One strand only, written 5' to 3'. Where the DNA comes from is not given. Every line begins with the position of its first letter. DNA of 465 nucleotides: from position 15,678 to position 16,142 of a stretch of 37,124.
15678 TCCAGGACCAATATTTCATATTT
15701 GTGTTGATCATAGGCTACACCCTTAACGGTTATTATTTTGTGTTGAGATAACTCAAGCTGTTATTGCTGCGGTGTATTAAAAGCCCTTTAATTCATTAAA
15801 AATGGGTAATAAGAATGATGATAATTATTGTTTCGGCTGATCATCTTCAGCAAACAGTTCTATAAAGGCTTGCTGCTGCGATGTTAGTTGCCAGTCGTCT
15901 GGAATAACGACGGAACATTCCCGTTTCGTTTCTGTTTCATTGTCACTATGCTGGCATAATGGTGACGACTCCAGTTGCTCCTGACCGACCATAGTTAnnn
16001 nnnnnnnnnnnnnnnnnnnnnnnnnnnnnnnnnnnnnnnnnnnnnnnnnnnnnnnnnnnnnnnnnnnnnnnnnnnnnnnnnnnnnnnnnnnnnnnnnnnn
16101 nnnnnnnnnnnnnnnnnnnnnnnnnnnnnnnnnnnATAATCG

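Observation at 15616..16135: Three small-protein ORFs between acnA and cysB, two translationally coupled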

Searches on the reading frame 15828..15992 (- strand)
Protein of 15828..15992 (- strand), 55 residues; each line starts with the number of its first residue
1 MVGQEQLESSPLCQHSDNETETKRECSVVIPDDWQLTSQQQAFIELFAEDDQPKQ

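Call 10: search_protein_families(proteins=[window:15828-15992:-], library=ncbifam, max_evalue=0.01)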
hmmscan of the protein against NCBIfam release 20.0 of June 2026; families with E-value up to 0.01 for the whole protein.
seq(55 aa): 0 families

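Call 20: find_homologous_proteins(query=window:15828-15992:-, max_evalue=0.001)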
Query seq(55 aa) (55 aa): 59 proteins with E <= 0.001 among 63 candidates.
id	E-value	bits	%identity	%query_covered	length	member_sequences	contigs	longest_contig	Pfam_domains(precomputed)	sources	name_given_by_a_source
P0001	9.9e-29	114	100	100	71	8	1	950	-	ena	-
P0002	1.2e-28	114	100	100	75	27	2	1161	-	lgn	-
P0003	1.7e-28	114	100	100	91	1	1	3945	PF22868.2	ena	-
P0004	1.9e-28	113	100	100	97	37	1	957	PF22868.2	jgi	jgi:hypothetical protein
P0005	1.9e-28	113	98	100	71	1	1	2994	-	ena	-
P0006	2.1e-28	113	98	100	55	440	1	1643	-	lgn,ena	-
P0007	2.4e-28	113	98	100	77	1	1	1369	-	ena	-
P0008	9.6e-28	111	100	96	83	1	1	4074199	-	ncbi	-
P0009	1.1e-27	111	100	96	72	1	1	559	-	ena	-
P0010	1.9e-27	110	95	100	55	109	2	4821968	-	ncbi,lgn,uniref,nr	ncbi:protein YciX [Escherichia coli]|uniref:protein YciX n=1 Tax=Escherichia coli TaxID=562 RepID=UP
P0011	2.9e-27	110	95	100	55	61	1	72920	-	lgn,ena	-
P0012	4.0e-27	109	96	100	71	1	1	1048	-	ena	-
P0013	7.0e-27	109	96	100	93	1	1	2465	PF22868.2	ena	-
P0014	8.0e-27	108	95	100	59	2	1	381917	-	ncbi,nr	ncbi:hypothetical protein EAAG_03520 [Escherichia coli H001]|nr:hypothetical protein EAAG_03520 [Esc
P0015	8.6e-27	108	96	100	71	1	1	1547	-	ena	-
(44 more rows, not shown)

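Call 76: search_solved_structures(query=A4, max_evalue=1)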
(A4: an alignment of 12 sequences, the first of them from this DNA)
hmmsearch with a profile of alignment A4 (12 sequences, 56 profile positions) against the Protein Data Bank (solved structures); distinct sequences matched with E-value up to 1: 1.
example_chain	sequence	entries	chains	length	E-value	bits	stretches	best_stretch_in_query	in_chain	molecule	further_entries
1yf2_A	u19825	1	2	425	0.087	16.2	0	19-36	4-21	Type I restriction-modification enzyme, S subunit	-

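Call 79: profile_search(alignment_id=A4)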
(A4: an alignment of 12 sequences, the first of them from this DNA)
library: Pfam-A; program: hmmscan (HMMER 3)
A. the first sequence (55 residues): domains with independent E <= 10: 1; with E <= 0.001: 0
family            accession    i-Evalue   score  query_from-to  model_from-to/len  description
DUF4280           PF14107.11       0.12    13.4       5-40         44-79/109  Domain of unknown function (DUF4280)
B. every sequence of the alignment scanned on its own (12 sequences): families by number of members that match
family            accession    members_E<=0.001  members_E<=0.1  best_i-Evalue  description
CSLinker          PF24429.1                  0               1        3.9e-02  CSLinker motif

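Call 82: predict_structure(alignment_id=A4)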
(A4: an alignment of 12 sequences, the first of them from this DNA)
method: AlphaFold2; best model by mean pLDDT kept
length: 55 residues; sequences in the alignment: 12
mean_pLDDT: 68.6   pTM: 0.35
mean pLDDT of the five models: 68.6, 67.5, 67.4, 67.3, 67.1
residues with pLDDT >= 90: 16; 70-90: 7; 50-70: 18; < 50: 14
segments of 3 or more residues with pLDDT < 50: 1-6, 12-15, 17-19
pLDDT, mean of each block of 10 residues (from residue 1): 47 49 70 95 86 62
secondary structure, 60 per line:
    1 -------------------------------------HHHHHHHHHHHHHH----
elements in order: H38-51
